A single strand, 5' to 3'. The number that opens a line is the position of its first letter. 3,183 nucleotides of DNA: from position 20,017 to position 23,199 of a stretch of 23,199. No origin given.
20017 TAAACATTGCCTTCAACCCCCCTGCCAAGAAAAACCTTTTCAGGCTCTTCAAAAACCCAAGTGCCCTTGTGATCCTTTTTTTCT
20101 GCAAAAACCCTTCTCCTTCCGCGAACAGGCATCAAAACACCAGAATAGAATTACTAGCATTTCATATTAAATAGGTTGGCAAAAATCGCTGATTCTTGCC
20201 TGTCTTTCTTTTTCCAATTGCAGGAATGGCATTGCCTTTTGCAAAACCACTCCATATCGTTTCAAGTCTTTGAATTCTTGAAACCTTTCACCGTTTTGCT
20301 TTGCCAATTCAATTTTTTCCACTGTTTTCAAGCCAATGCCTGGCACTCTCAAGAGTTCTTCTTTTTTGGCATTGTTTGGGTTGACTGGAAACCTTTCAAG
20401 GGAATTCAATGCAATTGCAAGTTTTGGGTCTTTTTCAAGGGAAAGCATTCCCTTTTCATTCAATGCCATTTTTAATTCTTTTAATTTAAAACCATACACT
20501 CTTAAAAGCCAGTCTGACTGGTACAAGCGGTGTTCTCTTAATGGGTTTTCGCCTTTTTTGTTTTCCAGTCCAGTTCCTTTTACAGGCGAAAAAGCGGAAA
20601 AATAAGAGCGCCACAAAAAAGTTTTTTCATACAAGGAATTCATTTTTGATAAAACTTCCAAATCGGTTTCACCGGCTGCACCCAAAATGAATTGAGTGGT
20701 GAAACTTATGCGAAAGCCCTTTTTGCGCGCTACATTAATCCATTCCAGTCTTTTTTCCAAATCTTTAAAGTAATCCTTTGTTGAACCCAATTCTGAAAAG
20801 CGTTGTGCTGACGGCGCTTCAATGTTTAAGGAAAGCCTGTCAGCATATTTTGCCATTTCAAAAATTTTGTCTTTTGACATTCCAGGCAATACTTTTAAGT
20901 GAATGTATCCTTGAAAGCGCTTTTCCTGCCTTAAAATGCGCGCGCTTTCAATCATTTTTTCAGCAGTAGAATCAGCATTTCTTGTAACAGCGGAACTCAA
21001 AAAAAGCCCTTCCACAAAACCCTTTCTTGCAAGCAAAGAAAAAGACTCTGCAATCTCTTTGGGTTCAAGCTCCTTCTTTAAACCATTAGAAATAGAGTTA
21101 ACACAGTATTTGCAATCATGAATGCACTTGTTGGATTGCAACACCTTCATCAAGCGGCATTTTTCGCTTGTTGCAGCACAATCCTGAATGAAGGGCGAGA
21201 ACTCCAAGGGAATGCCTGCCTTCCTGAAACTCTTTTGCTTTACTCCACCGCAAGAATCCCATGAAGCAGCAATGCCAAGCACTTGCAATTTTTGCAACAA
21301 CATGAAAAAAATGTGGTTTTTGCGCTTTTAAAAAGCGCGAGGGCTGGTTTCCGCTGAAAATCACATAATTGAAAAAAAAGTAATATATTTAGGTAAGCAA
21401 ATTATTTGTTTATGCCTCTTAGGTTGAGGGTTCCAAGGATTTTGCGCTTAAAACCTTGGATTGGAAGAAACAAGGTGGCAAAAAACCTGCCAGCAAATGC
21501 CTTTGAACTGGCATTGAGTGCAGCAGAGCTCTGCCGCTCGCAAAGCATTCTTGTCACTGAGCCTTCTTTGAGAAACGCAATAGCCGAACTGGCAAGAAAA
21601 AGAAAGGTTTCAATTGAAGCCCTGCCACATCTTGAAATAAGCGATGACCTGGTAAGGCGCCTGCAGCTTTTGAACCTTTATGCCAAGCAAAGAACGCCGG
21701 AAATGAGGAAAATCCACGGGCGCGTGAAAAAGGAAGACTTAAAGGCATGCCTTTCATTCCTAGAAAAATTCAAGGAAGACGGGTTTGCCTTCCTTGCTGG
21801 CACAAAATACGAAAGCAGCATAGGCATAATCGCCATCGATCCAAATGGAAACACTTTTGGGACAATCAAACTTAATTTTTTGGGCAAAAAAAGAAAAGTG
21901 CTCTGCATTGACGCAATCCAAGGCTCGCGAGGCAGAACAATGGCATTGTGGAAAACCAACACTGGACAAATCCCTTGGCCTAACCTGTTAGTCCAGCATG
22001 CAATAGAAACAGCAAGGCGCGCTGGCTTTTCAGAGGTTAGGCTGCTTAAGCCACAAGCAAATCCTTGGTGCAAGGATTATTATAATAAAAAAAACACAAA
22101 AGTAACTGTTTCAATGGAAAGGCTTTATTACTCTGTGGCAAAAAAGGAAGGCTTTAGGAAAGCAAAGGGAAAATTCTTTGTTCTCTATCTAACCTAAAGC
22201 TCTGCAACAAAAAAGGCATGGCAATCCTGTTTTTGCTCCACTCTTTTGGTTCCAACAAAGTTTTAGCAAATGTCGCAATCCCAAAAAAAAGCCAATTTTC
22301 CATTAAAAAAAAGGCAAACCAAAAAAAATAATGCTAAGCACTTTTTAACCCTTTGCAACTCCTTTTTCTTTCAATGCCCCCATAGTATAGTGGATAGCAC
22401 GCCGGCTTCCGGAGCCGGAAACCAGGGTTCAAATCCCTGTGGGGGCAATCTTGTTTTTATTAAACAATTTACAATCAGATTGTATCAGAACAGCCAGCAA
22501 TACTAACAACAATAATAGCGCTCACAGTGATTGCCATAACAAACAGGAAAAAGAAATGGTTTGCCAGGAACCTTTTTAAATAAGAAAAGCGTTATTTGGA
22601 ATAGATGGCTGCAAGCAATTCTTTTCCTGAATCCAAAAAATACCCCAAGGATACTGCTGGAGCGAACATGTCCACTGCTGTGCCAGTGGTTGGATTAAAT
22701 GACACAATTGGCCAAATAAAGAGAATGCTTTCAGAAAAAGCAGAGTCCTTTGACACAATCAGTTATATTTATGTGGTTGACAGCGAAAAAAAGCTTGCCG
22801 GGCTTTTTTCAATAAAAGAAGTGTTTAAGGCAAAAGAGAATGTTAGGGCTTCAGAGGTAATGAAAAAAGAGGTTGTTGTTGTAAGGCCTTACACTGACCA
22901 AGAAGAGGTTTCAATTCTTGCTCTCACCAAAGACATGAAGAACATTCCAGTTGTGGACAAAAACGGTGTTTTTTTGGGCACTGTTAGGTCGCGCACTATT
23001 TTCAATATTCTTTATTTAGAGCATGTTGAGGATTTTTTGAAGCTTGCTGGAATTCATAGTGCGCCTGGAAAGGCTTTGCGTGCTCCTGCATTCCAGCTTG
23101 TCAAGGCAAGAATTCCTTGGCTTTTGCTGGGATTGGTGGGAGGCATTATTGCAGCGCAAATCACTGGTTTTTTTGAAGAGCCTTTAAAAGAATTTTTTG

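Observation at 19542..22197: Radical-SAM/HhH 'DNA modification/repair' gene with non-canonical partners, next to tRNA-Arg and a gene remnant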

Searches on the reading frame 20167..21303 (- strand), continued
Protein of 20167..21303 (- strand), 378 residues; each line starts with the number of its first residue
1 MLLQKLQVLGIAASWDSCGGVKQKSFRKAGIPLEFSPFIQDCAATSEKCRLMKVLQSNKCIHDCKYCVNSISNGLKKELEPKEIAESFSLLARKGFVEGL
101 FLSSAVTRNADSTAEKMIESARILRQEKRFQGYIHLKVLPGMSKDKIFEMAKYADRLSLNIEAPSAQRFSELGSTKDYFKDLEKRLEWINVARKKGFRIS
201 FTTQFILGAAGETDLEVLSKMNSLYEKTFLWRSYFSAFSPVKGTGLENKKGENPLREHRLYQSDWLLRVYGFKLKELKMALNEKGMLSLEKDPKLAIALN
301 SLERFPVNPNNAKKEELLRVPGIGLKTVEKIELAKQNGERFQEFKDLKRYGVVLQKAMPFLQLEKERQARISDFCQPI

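Call 70: search_solved_structures(query=A3, max_evalue=0.1)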
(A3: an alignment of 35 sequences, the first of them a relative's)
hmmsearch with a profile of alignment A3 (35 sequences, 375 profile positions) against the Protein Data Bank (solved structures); distinct sequences matched with E-value up to 0.1: 13.
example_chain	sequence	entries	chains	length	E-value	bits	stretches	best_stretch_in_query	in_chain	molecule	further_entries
2duy_A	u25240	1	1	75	1.9e-07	33.5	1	303-352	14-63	Competence protein ComEA-related protein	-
8dss_A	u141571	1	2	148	7.1e-07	31.7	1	303-356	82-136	ComE operon protein 1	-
9yi2_A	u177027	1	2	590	1.6e-05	27.3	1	303-349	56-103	Endonuclease/exonuclease/phosphatase family domain-containing protein 1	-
8dfk_A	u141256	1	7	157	9.1e-05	24.8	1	308-362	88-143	ComE operon protein 1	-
3b0x_A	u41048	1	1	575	0.011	17.9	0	310-349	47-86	DNA polymerase beta family (X family)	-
3au2_A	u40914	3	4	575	0.011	17.9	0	310-349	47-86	DNA polymerase beta family (X family)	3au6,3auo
3b0y_A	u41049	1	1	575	0.011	17.9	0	310-349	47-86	DNA polymerase beta family (X family)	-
1d8l_A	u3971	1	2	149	0.012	17.8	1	271-337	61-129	PROTEIN (HOLLIDAY JUNCTION DNA HELICASE RUVA)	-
7pbu_A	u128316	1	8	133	0.014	17.6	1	271-336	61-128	Holliday junction ATP-dependent DNA helicase RuvA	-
1cuk_A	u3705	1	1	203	0.025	16.7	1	271-337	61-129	RUVA PROTEIN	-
1bdx_A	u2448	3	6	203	0.026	16.7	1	271-337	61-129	HOLLIDAY JUNCTION DNA HELICASE RUVA | RUVA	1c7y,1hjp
8vpo_A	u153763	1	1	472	0.035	16.3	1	42-79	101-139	Radical SAM core domain-containing protein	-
27ae_A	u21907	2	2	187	0.037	16.2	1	312-349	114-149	DNA-binding protein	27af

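Call 74: search_protein_families(library=pfam, proteins=[L008:2532-3242:-, L008:3256-3942:-, L008:628-1341:+], max_evalue=0.01)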
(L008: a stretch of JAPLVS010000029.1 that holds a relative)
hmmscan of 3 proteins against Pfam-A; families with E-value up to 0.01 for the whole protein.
L008:2532-3242:- (236 aa): 2 families
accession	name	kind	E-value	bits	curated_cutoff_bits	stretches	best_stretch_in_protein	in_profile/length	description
PF13649.12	Methyltransf_25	-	0.00062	20.8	27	1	91-178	1-96/97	Methyltransferase domain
PF08242.18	Methyltransf_12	-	0.0047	18.1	30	0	92-179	1-96/98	Methyltransferase domain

L008:3256-3942:- (228 aa): 5 families
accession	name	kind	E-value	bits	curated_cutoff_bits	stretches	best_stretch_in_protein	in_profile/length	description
PF13649.12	Methyltransf_25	-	1.5e-07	32.4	27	1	91-179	1-97/97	Methyltransferase domain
PF08241.18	Methyltransf_11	-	2e-05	25.6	21.2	1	92-183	1-95/95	Methyltransferase domain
PF13489.12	Methyltransf_23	-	4e-05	23.9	27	1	78-196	14-130/164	Methyltransferase domain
PF08242.18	Methyltransf_12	-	6.2e-05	24.1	30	1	92-180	1-97/98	Methyltransferase domain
PF13847.12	Methyltransf_31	-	0.0053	16.9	27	0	90-118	6-34/145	Methyltransferase domain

L008:628-1341:+ (237 aa): 0 families

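Call 91: search_protein_families(library=ncbifam, proteins=[L047:5995-7200:+, L076:5989-7116:+, L024:5992-7116:+, L028:6001-7344:+, L004:1431-2558:+, L010:5995-7122:+, L060:5992-7167:+, L047:7148-7870:+, L076:7118-7738:+], max_evalue=0.0001)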
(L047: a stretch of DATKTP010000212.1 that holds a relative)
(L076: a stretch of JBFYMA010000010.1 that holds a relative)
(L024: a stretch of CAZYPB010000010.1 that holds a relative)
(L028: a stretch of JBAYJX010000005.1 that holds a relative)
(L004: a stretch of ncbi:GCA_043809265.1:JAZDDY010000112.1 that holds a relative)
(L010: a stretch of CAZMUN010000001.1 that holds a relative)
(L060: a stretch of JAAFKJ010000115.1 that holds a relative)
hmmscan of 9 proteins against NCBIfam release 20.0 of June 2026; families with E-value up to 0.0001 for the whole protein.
L047:5995-7200:+ (401 aa): 3 families
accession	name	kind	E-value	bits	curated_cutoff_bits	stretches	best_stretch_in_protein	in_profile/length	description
TIGR03916.1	rSAM_link_UDG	hypoth_equivalog_domain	2.4e-117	392.5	343.5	1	4-380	2-384/415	putative DNA modification/repair radical SAM protein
NF053743.1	LipS2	equivalog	1.4e-09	37.8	270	1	60-287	28-244/292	LipS2 family lipoyl synthase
TIGR02491.1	NrdG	equivalog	6.8e-05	22.8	126.1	0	58-131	18-91/154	anaerobic ribonucleoside-triphosphate reductase activating protein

L076:5989-7116:+ (375 aa): 3 families
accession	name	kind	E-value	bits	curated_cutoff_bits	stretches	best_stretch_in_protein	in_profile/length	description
TIGR03916.1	rSAM_link_UDG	hypoth_equivalog_domain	3.6e-98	329.4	343.5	1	3-369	1-382/415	putative DNA modification/repair radical SAM protein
TIGR01259.1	comE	subfamily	4.8e-06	26.6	152.35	1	305-350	58-103/120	comEA protein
NF053743.1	LipS2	equivalog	1.3e-05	24.8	270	1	60-281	28-242/292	LipS2 family lipoyl synthase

L024:5992-7116:+ (374 aa): 3 families
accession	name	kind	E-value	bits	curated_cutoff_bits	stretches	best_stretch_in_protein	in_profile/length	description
TIGR03916.1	rSAM_link_UDG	hypoth_equivalog_domain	3.7e-84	283.3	343.5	1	5-366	3-380/415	putative DNA modification/repair radical SAM protein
TIGR01259.1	comE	subfamily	1.1e-06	28.6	152.35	1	297-349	51-103/120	comEA protein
TIGR00426.1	TIGR00426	subfamily_domain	1.1e-05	25.4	53.1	1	306-349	8-52/69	competence protein ComEA helix-hairpin-helix repeat region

L028:6001-7344:+ (447 aa): 1 family
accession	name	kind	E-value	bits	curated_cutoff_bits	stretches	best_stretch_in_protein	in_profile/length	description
TIGR03916.1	rSAM_link_UDG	hypoth_equivalog_domain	3.3e-72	243.9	343.5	1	102-442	49-381/415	putative DNA modification/repair radical SAM protein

L004:1431-2558:+ (375 aa): 4 families
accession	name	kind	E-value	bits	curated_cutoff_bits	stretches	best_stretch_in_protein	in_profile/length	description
TIGR03916.1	rSAM_link_UDG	hypoth_equivalog_domain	2.7e-83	280.4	343.5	1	3-368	2-381/415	putative DNA modification/repair radical SAM protein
NF053743.1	LipS2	equivalog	6e-08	32.5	270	1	54-280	27-244/292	LipS2 family lipoyl synthase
TIGR00433.2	bioB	equivalog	4.3e-07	29.5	225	1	49-251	41-234/307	biotin synthase BioB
NF004884.0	PRK06245.1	equivalog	1.1e-06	27.7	209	1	53-214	18-185/340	7,8-didemethyl-8-hydroxy-5-deazariboflavin synthase subunit CofG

L010:5995-7122:+ (375 aa): 5 families
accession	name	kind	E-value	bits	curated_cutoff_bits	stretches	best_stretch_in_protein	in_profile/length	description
TIGR03916.1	rSAM_link_UDG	hypoth_equivalog_domain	6.3e-78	262.7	343.5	1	4-368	2-381/415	putative DNA modification/repair radical SAM protein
TIGR00433.2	bioB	equivalog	4.9e-08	32.6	225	1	46-251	37-233/307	biotin synthase BioB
NF053743.1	LipS2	equivalog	7.6e-07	28.9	270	1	55-281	27-244/292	LipS2 family lipoyl synthase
TIGR01259.1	comE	subfamily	7.5e-05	22.7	152.35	0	307-349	59-102/120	comEA protein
TIGR00426.1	TIGR00426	subfamily_domain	9.8e-05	22.4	53.1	0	308-348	8-50/69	competence protein ComEA helix-hairpin-helix repeat region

L060:5992-7167:+ (391 aa): 1 family
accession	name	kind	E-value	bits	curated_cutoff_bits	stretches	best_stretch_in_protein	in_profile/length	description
TIGR03916.1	rSAM_link_UDG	hypoth_equivalog_domain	5.6e-112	374.9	343.5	1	4-379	1-382/415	putative DNA modification/repair radical SAM protein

L047:7148-7870:+ (240 aa): 1 family
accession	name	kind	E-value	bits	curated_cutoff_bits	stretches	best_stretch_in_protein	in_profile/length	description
TIGR03915.1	SAM_7_link_chp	equivalog_domain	4.1e-21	75.8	112.25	1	27-209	75-236/243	TIGR03915 family putative DNA repair protein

L076:7118-7738:+ (206 aa): 1 family
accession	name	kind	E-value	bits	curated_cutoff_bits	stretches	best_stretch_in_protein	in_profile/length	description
TIGR03915.1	SAM_7_link_chp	equivalog_domain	2.2e-05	24.3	112.25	1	19-182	81-236/243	TIGR03915 family putative DNA repair protein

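Call 100: search_protein_families(library=pfam, proteins=[L032:8987-9562:+], max_evalue=0.01)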
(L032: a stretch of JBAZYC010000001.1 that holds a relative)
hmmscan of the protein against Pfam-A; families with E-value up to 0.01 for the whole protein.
L032:8987-9562:+ (191 aa): 7 families
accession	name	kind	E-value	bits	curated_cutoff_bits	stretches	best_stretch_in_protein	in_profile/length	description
PF00583.31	Acetyltransf_1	-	2.8e-17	63.5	20.7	1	51-162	14-116/116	Acetyltransferase (GNAT) family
PF13508.13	Acetyltransf_7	-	2.9e-12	47.2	27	1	72-163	3-83/84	Acetyltransferase (GNAT) domain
PF13673.13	Acetyltransf_10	-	2.7e-10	40.8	23.6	1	61-164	20-109/128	Acetyltransferase (GNAT) domain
PF13420.13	Acetyltransf_4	-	1.4e-09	38.6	24.3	1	19-163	1-135/155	Acetyltransferase (GNAT) domain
PF13302.13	Acetyltransf_3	-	8e-07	30.3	25.4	1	18-162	3-137/138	Acetyltransferase (GNAT) domain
PF08445.16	FR47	-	8.7e-05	22.9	22.1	1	104-165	20-80/86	FR47-like protein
PF13523.12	Acetyltransf_8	-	0.0031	17.6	27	0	56-163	28-138/145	Acetyltransferase (GNAT) domain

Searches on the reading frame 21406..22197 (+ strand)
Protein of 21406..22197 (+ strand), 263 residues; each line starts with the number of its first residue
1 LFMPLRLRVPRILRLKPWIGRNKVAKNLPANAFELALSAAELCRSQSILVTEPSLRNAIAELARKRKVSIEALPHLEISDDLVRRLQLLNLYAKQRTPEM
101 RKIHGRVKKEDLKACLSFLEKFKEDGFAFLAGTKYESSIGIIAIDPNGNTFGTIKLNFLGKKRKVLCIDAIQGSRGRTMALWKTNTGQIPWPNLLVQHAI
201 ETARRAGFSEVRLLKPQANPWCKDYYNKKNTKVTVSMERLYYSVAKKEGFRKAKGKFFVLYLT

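Call 4: search_protein_families(library=pfam, proteins=[window:21406-22197:+], max_evalue=1)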
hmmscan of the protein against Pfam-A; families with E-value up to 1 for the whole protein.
window:21406-22197:+ (263 aa): 0 families

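Call 5: search_protein_families(library=ncbifam, proteins=[window:21406-22197:+], max_evalue=1)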
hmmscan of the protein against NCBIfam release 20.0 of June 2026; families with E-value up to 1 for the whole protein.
window:21406-22197:+ (263 aa): 0 families

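Call 9: search_protein_families(library=padloc, proteins=[window:21406-22197:+], max_evalue=1)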
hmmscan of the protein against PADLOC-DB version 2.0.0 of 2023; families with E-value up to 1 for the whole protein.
window:21406-22197:+ (263 aa): 0 families

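Call 10: search_protein_families(library=phrogs, proteins=[window:21406-22197:+], max_evalue=1)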
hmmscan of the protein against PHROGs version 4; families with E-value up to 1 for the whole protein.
window:21406-22197:+ (263 aa): 2 families
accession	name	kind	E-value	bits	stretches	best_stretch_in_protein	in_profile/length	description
phrog_16960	-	unknown function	0.088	13.8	0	188-260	21-89/100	-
phrog_10186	-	unknown function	0.12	12.6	1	117-162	5-48/284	-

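Call 12: find_homologous_proteins(query=window:21406-22197:+, max_evalue=0.01)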
Query window:21406-22197:+ (263 aa): 2 proteins with E <= 0.01 among 2177 candidates.
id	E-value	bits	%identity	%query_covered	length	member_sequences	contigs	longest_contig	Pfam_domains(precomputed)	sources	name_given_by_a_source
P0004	1.5e-169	580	100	99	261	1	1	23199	-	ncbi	ncbi:MAG: hypothetical protein QXK06_04250 [Candidatus Diapherotrites archaeon]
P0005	9.7e-29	119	46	60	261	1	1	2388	-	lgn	-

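Call 14: find_encoding_contigs(protein=P0005, flank=10000)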
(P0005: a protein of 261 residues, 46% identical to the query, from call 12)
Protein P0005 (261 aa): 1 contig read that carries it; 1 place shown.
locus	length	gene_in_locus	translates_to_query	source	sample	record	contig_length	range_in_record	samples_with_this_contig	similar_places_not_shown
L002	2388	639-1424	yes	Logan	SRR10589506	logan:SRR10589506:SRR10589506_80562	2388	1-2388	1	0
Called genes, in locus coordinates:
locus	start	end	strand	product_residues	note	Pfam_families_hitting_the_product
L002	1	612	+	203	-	?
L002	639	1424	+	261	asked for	-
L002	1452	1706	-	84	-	-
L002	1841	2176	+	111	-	-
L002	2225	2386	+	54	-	?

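Call 49: predict_structure(alignment_id=A2)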
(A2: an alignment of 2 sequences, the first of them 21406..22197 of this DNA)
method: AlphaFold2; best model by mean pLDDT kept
length: 263 residues; sequences in the alignment: 2
mean_pLDDT: 71.2   pTM: 0.70
mean pLDDT of the five models: 71.2, 56.8, 46.8, 41.9, 39.0
residues with pLDDT >= 90: 37; 70-90: 130; 50-70: 53; < 50: 43
segments of 3 or more residues with pLDDT < 50: 1-28, 73-75, 175-179, 225-229
pLDDT, mean of each block of 10 residues (from residue 1): 37 29 41 66 70 75 68 57 76 74 85 88 82 72 79 86 89 55 56 86 95 84 52 70 87 87 86
secondary structure, 60 per line:
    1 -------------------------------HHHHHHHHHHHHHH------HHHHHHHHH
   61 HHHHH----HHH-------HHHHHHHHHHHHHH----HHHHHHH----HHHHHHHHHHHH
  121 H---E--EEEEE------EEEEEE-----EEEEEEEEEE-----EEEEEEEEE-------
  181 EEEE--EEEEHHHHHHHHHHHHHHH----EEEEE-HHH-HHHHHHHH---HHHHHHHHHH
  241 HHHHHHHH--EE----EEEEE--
elements in order: H32-45 H52-65 H80-93 H98-104 H109-121 E128-132 E139-144 E150-159 E165-173 E181-184 E187-190 H191-205 E210-214 H220-227 H231-248 E257-261

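Call 56: fold_search(model_id=the predicted structure, library=pdb)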
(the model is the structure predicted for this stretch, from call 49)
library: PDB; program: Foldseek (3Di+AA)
matches with E <= 10: 664; with E <= 0.001: 9
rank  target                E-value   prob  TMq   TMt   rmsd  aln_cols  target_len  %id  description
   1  9f5q_B                3.7e-04  1.00  0.27  0.33  12.5       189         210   10  Crystal structure of selenomethionine-labelled kinetoplastid kinetochore protein KKT23 acetyltransferase domain from T (released 2024-08-28)
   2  6ee1_D                5.5e-04  1.00  0.32  0.13  17.1       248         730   11  Crystal structure of Mycobacterium tuberculosis ICL2 in complex with acetyl-CoA (released 2019-08-14)
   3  6edz_B                6.1e-04  1.00  0.32  0.13  17.8       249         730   11  Crystal structure of Mycobacterium tuberculosis ICL2 in complex with acetyl-CoA, form I (released 2019-08-14)
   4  6ee1_C                6.8e-04  1.00  0.32  0.14  17.1       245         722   11  Crystal structure of Mycobacterium tuberculosis ICL2 in complex with acetyl-CoA (released 2019-08-14)
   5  6edz_A                6.8e-04  0.99  0.32  0.13  17.2       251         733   11  Crystal structure of Mycobacterium tuberculosis ICL2 in complex with acetyl-CoA, form I (released 2019-08-14)
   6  6ee1_B                7.6e-04  1.00  0.32  0.13  17.2       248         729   11  Crystal structure of Mycobacterium tuberculosis ICL2 in complex with acetyl-CoA (released 2019-08-14)
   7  6edz_D                7.6e-04  0.99  0.32  0.13  17.2       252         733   11  Crystal structure of Mycobacterium tuberculosis ICL2 in complex with acetyl-CoA, form I (released 2019-08-14)
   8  6edw_D                7.6e-04  0.99  0.29  0.12  24.2       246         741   10  Crystal structure of Mycobacterium tuberculosis ICL2 in the apo form (released 2019-08-14)
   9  4u9w_A                9.5e-04  1.00  0.27  0.35   7.1       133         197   11  Crystal Structure of NatD bound to H4/H2A peptide and CoA (released 2015-01-28)
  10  6edw_A                1.1e-03  0.99  0.30  0.12  20.0       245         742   11  Crystal structure of Mycobacterium tuberculosis ICL2 in the apo form (released 2019-08-14)
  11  7kpu_A                1.2e-03  1.00  0.26  0.34   6.2       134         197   13  Crystal structure of human NatD (NAA40) bound to a bisubstrate analogue with a C-3 linker (released 2021-06-16)
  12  9obo_B                1.2e-03  0.98  0.29  0.12  23.2       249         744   11  Crystal structure of Mycobacterium tuberculosis isocitrate lyase 2 fixed in the apo form with disulfide bonds (released 2026-03-18)
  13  5l7l                  1.4e-03  1.00  0.29  0.20  10.3       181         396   13  Crystal Structure of Elp3 from Dehalococcoides mccartyi (390-407 GSGSG) (released 2016-08-03)
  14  6edz_C                1.6e-03  0.99  0.32  0.14  17.1       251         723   10  Crystal structure of Mycobacterium tuberculosis ICL2 in complex with acetyl-CoA, form I (released 2019-08-14)
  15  5jq4_B                1.7e-03  1.00  0.28  0.47   5.6       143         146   17  Structure of a GNAT acetyltransferase SACOL1063 from Staphylococcus aureus (released 2016-06-29)
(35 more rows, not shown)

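Call 74: search_protein_families(library=pfam, proteins=[L002:28-612:+, L002:1452-1706:-, L002:1838-2176:+], max_evalue=0.01)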
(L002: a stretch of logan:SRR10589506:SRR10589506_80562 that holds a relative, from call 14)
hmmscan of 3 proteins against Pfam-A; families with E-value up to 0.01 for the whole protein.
L002:28-612:+ (194 aa): 1 family
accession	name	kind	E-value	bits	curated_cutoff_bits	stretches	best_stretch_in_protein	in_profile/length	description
PF07521.17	RMMBL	-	3.4e-05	24.2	21.6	1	134-175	14-58/63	Zn-dependent metallo-hydrolase RNA specificity domain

L002:1452-1706:- (84 aa): 0 families

L002:1838-2176:+ (112 aa): 3 families
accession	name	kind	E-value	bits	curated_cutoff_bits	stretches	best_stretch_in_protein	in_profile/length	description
PF14947.12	HTH_45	-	0.00012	22.5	25.5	1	34-76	21-58/77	Winged helix-turn-helix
PF24033.1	DUF7342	-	0.0013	19.2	31.6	1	36-95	21-79/150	Family of unknown function (DUF7342)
PF02002.24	TFIIE_alpha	-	0.0035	17.6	22.9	1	11-109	9-104/105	TFIIE alpha subunit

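Call 94: find_related_loci(query=A2, collection=viral_contigs, flank=6000)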
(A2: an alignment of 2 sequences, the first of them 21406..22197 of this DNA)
Query A2 (263 aa) in viral_contigs; peptide patterns used: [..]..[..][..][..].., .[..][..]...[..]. (x = any residue, [..] = any of these).
45 stretches matched a pattern, but none encodes a relative of the query by tblastn (E <= 1e-3).

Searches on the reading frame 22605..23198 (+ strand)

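Call 74: search_protein_families(library=pfam, proteins=[window:22605-23198:+], max_evalue=0.01)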
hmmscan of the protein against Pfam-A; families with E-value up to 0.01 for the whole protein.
window:22605-23198:+ (198 aa): 1 family
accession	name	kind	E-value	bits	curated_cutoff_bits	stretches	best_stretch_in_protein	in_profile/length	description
PF00571.33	CBS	-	6.3e-16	58.9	24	2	82-136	1-55/57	CBS domain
